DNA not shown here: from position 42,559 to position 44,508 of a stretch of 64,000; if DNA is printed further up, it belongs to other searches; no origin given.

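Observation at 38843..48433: Candidate undescribed Pho-regulated membrane-lipid head-group system (GT4 x2, PAP2, PlcP-like, PSD-like, class-III aminotransferase, PssA-like, two unknown membrane proteins)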

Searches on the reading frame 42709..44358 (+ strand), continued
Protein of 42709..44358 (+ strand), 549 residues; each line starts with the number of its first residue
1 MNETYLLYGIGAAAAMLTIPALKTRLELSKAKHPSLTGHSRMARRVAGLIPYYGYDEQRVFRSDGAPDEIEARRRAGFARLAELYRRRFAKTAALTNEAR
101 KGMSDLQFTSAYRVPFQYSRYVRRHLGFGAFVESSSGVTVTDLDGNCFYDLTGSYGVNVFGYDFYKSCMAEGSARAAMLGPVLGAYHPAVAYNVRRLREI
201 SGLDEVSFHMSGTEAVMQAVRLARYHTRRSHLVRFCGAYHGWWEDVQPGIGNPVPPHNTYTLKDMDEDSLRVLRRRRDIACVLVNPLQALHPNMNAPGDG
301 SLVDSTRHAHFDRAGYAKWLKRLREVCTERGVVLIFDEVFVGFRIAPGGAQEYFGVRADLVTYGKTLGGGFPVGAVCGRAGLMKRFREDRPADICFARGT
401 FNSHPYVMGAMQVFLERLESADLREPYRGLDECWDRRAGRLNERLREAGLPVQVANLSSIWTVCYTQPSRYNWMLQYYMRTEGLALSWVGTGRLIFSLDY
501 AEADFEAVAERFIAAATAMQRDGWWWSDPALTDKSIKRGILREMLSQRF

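Call 22: find_homologous_proteins(query=window:42709-44358:+, max_evalue=1e-20)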
Query window:42709-44358:+ (549 aa): 8000 proteins with E <= 1e-20 among 8000 candidates; the best 120 are listed.
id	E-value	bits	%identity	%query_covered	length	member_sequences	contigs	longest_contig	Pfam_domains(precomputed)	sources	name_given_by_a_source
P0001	0.0e+0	1276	100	100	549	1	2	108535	PF00202.28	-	-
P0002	0.0e+0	1156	90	100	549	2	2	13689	PF00202.28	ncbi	-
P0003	0.0e+0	1147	90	100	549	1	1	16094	PF00202.28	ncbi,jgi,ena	jgi:glutamate-1-semialdehyde 2,1-aminomutase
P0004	0.0e+0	1139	89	100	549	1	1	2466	PF00202.28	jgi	jgi:glutamate-1-semialdehyde 2,1-aminomutase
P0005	0.0e+0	1118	90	97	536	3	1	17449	PF00202.28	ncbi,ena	-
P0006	0.0e+0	1116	87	100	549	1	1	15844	PF00202.28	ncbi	-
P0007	0.0e+0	1113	87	100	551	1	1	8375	PF00202.28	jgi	jgi:glutamate-1-semialdehyde 2,1-aminomutase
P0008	0.0e+0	1106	87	100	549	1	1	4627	PF00202.28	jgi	jgi:glutamate-1-semialdehyde 2,1-aminomutase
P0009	0.0e+0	1103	86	100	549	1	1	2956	PF00202.28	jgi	jgi:glutamate-1-semialdehyde 2,1-aminomutase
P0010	0.0e+0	1103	86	100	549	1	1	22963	PF00202.28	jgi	jgi:glutamate-1-semialdehyde 2,1-aminomutase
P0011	0.0e+0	1101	86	100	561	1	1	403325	PF00202.28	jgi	-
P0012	0.0e+0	1095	85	100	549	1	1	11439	PF00202.28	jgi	-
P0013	0.0e+0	1090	84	100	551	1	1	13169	PF00202.28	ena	-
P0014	0.0e+0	1090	85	100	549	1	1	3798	PF00202.28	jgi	jgi:glutamate-1-semialdehyde 2,1-aminomutase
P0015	0.0e+0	1088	85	100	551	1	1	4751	PF00202.28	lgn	-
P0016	0.0e+0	1088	85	96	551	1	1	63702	PF00202.28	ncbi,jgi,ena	jgi:glutamate-1-semialdehyde 2,1-aminomutase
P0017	0.0e+0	1087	85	100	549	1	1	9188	PF00202.28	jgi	-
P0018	0.0e+0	1086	85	100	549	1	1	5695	PF00202.28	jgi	jgi:glutamate-1-semialdehyde 2,1-aminomutase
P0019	0.0e+0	1083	85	100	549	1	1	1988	PF00202.28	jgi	jgi:glutamate-1-semialdehyde 2,1-aminomutase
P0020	0.0e+0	1083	85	100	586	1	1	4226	PF00202.28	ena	-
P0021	0.0e+0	1077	84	100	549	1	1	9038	PF00202.28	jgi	jgi:glutamate-1-semialdehyde 2,1-aminomutase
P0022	0.0e+0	1074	83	100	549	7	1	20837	PF00202.28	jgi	jgi:glutamate-1-semialdehyde 2,1-aminomutase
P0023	0.0e+0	1073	84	96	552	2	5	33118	PF00202.28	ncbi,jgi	jgi:glutamate-1-semialdehyde 2,1-aminomutase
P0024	0.0e+0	1069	83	100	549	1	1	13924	PF00202.28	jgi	jgi:glutamate-1-semialdehyde 2,1-aminomutase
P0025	0.0e+0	1063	83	100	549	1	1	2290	PF00202.28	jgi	-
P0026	0.0e+0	1062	84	100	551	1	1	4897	PF00202.28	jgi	jgi:glutamate-1-semialdehyde 2,1-aminomutase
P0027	0.0e+0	1061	83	100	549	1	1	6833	PF00202.28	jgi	jgi:glutamate-1-semialdehyde 2,1-aminomutase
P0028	0.0e+0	1060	83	96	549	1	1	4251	PF00202.28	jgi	-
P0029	0.0e+0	1060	83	100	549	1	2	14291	PF00202.28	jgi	jgi:glutamate-1-semialdehyde 2,1-aminomutase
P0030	0.0e+0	1056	83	100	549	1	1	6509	PF00202.28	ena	-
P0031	0.0e+0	1053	83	100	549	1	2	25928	PF00202.28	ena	-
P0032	0.0e+0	1051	82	100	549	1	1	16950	PF00202.28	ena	-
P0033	0.0e+0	1051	83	100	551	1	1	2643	PF00202.28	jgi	jgi:glutamate-1-semialdehyde 2,1-aminomutase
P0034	0.0e+0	1038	83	100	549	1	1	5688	PF00202.28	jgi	jgi:glutamate-1-semialdehyde 2,1-aminomutase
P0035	0.0e+0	1032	79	100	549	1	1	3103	PF00202.28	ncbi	-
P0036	0.0e+0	1030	81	96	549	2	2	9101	PF00202.28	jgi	jgi:glutamate-1-semialdehyde 2,1-aminomutase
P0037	0.0e+0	1029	80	100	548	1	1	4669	PF00202.28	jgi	-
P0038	0.0e+0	1029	80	100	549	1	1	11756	PF00202.28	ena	-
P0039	0.0e+0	1029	80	100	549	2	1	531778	PF00202.28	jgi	jgi:glutamate-1-semialdehyde 2,1-aminomutase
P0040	0.0e+0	1028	81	96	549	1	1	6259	PF00202.28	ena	-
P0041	0.0e+0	1027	80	96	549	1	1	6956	PF00202.28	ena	-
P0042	0.0e+0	1026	80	96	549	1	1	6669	PF00202.28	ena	-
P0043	0.0e+0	1026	79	100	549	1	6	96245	PF00202.28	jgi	jgi:glutamate-1-semialdehyde 2,1-aminomutase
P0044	0.0e+0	1024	81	96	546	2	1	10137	PF00202.28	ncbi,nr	ncbi:MAG TPA: aminotransferase class III-fold pyridoxal phosphate-dependent enzyme [Burkholderiales 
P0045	0.0e+0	1024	80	96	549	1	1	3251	PF00202.28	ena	-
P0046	0.0e+0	1024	80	96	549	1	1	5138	PF00202.28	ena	-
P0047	0.0e+0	1024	80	96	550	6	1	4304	PF00202.28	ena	-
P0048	0.0e+0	1024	79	100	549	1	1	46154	PF00202.28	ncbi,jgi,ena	jgi:glutamate-1-semialdehyde 2,1-aminomutase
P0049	0.0e+0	1023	81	96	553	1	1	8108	PF00202.28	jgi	jgi:glutamate-1-semialdehyde 2,1-aminomutase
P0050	0.0e+0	1022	80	100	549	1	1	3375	PF00202.28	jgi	jgi:glutamate-1-semialdehyde 2,1-aminomutase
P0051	0.0e+0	1021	81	96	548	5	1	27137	PF00202.28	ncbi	-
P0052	0.0e+0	1021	80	96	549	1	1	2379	PF00202.28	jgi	jgi:glutamate-1-semialdehyde 2,1-aminomutase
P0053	0.0e+0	1020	80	97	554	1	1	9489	PF00202.28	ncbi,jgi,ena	jgi:glutamate-1-semialdehyde 2,1-aminomutase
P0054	0.0e+0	1020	81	100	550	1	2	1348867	PF00202.28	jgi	jgi:glutamate-1-semialdehyde 2,1-aminomutase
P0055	0.0e+0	1019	79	100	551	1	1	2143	PF00202.28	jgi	-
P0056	0.0e+0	1018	81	96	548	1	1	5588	PF00202.28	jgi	jgi:glutamate-1-semialdehyde 2,1-aminomutase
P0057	0.0e+0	1018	81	96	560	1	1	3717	PF00202.28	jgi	-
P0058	0.0e+0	1017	81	97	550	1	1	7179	PF00202.28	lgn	-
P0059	0.0e+0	1017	80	96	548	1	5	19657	PF00202.28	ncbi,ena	-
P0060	0.0e+0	1017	81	96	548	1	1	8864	PF00202.28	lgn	-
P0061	0.0e+0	1017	79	100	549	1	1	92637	PF00202.28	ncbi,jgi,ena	jgi:glutamate-1-semialdehyde 2,1-aminomutase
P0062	0.0e+0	1017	80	96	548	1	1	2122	PF00202.28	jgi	jgi:glutamate-1-semialdehyde 2,1-aminomutase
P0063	0.0e+0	1016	80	96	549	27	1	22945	PF00202.28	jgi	jgi:glutamate-1-semialdehyde 2,1-aminomutase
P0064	0.0e+0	1016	77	100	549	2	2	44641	PF00202.28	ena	-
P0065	0.0e+0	1016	78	100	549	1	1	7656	PF00202.28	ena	-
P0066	0.0e+0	1014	81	96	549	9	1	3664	PF00202.28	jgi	jgi:glutamate-1-semialdehyde 2,1-aminomutase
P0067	0.0e+0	1014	81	96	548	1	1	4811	PF00202.28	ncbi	-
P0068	0.0e+0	1014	79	100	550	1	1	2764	PF00202.28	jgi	jgi:glutamate-1-semialdehyde 2,1-aminomutase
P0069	0.0e+0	1014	80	97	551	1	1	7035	PF00202.28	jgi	jgi:glutamate-1-semialdehyde 2,1-aminomutase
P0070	0.0e+0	1014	79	100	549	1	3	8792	PF00202.28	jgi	jgi:glutamate-1-semialdehyde 2,1-aminomutase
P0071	0.0e+0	1014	80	96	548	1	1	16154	PF00202.28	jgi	jgi:glutamate-1-semialdehyde 2,1-aminomutase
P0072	0.0e+0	1012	80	100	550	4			PF00202.28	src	-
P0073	0.0e+0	1012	79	100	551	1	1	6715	PF00202.28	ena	-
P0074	0.0e+0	1012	79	100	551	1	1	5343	PF00202.28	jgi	-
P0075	0.0e+0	1012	79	100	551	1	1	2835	PF00202.28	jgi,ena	jgi:glutamate-1-semialdehyde 2,1-aminomutase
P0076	0.0e+0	1012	80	96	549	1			PF00202.28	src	-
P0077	0.0e+0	1012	80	96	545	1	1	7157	PF00202.28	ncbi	ncbi:MAG: aminotransferase class III-fold pyridoxal phosphate-dependent enzyme [Burkholderiales bact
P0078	0.0e+0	1011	78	100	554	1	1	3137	PF00202.28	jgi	jgi:glutamate-1-semialdehyde 2,1-aminomutase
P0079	0.0e+0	1011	79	100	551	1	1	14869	PF00202.28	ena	-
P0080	0.0e+0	1011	80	96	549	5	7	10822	PF00202.28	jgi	jgi:glutamate-1-semialdehyde 2,1-aminomutase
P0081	0.0e+0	1011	79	100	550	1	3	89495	PF00202.28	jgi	jgi:glutamate-1-semialdehyde 2,1-aminomutase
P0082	0.0e+0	1010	80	96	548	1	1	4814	PF00202.28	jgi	jgi:glutamate-1-semialdehyde 2,1-aminomutase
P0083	0.0e+0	1010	80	96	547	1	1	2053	PF00202.28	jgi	jgi:glutamate-1-semialdehyde 2,1-aminomutase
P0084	0.0e+0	1010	79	100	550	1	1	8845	PF00202.28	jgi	jgi:glutamate-1-semialdehyde 2,1-aminomutase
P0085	0.0e+0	1010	79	97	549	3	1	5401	PF00202.28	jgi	-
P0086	0.0e+0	1010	78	100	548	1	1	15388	PF00202.28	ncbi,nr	ncbi:MAG TPA: aminotransferase class III-fold pyridoxal phosphate-dependent enzyme [Burkholderiales 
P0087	0.0e+0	1010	78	100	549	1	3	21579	PF00202.28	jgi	jgi:glutamate-1-semialdehyde 2,1-aminomutase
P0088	1.3e-298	1009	80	96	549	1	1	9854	PF00202.28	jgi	jgi:glutamate-1-semialdehyde 2,1-aminomutase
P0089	1.4e-298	1009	80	96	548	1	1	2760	PF00202.28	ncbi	-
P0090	1.6e-298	1009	79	100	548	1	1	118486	PF00202.28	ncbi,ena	-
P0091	1.8e-298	1009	78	100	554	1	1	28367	PF00202.28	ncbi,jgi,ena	jgi:glutamate-1-semialdehyde 2,1-aminomutase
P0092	3.1e-298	1008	80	96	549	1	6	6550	PF00202.28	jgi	jgi:glutamate-1-semialdehyde 2,1-aminomutase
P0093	3.9e-298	1008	79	100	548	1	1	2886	PF00202.28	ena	-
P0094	4.2e-298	1008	78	100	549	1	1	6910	PF00202.28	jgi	jgi:glutamate-1-semialdehyde 2,1-aminomutase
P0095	6.4e-298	1007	79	96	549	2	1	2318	PF00202.28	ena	-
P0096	7.7e-298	1007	79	96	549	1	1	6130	PF00202.28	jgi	-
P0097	8.8e-298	1006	78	100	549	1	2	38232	PF00202.28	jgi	jgi:glutamate-1-semialdehyde 2,1-aminomutase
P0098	9.6e-298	1006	78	100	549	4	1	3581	PF00202.28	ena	-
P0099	9.9e-298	1006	79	97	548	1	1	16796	PF00202.28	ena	-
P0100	1.0e-297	1006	79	96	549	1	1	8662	PF00202.28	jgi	jgi:glutamate-1-semialdehyde 2,1-aminomutase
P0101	1.2e-297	1006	79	100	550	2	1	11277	PF00202.28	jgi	jgi:glutamate-1-semialdehyde 2,1-aminomutase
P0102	1.3e-297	1006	78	100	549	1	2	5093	PF00202.28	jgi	jgi:glutamate-1-semialdehyde 2,1-aminomutase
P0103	1.5e-297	1006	79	100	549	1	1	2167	PF00202.28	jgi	jgi:glutamate-1-semialdehyde 2,1-aminomutase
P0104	2.0e-297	1005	80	97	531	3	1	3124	PF00202.28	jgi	jgi:glutamate-1-semialdehyde 2,1-aminomutase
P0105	2.2e-297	1005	80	96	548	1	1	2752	PF00202.28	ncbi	-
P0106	2.2e-297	1005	78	100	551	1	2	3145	PF00202.28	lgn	-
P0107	3.0e-297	1005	78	100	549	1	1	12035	PF00202.28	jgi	jgi:glutamate-1-semialdehyde 2,1-aminomutase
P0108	4.3e-297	1004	78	100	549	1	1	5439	PF00202.28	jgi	jgi:glutamate-1-semialdehyde 2,1-aminomutase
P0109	4.5e-297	1004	78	100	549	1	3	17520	PF00202.28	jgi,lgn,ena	-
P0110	7.0e-297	1003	78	100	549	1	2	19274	PF00202.28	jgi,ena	-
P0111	7.4e-297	1003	77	100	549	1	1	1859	PF00202.28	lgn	-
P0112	9.2e-297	1003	78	100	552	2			PF00202.28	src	-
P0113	1.1e-296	1003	79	97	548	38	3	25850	PF00202.28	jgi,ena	jgi:glutamate-1-semialdehyde 2,1-aminomutase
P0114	1.1e-296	1003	78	100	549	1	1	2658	PF00202.28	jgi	-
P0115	1.3e-296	1003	78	100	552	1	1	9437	PF00202.28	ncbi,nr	ncbi:MAG TPA: aminotransferase class III-fold pyridoxal phosphate-dependent enzyme [Burkholderiales 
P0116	1.5e-296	1002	78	96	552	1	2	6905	PF00202.28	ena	-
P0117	1.5e-296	1002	77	100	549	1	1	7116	PF00202.28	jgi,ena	jgi:glutamate-1-semialdehyde 2,1-aminomutase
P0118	1.7e-296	1002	77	100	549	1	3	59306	PF00202.28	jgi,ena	jgi:glutamate-1-semialdehyde 2,1-aminomutase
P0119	1.9e-296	1002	79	100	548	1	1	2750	PF00202.28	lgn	-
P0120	2.2e-296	1002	78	100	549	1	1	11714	PF00202.28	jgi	-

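Call 34: find_encoding_contigs(protein=P0001, flank=2000, max_places=3)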
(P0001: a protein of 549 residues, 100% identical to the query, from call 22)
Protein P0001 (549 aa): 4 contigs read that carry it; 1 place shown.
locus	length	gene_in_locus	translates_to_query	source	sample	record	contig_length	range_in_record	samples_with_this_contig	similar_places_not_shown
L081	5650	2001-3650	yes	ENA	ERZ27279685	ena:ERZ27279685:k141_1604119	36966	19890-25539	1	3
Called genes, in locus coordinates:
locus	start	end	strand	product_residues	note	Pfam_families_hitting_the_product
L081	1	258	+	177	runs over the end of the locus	PF01569:PAP2, PF14378:PAP2_3 (weak)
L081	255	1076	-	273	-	-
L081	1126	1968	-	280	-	PF02666:PS_Dcarbxylase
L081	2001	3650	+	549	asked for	PF00202:Aminotran_3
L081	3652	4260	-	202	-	-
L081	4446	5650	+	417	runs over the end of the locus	PF20706:GT4-conflict (faint), PF13439:Glyco_transf_4, PF13477:Glyco_trans_4_2 (faint), PF13579:Glyco_trans_4_4, PF00534:Glycos_transf_1, PF13692:Glyco_trans_1_4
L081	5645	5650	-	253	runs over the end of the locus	PF01066:CDP-OH_P_transf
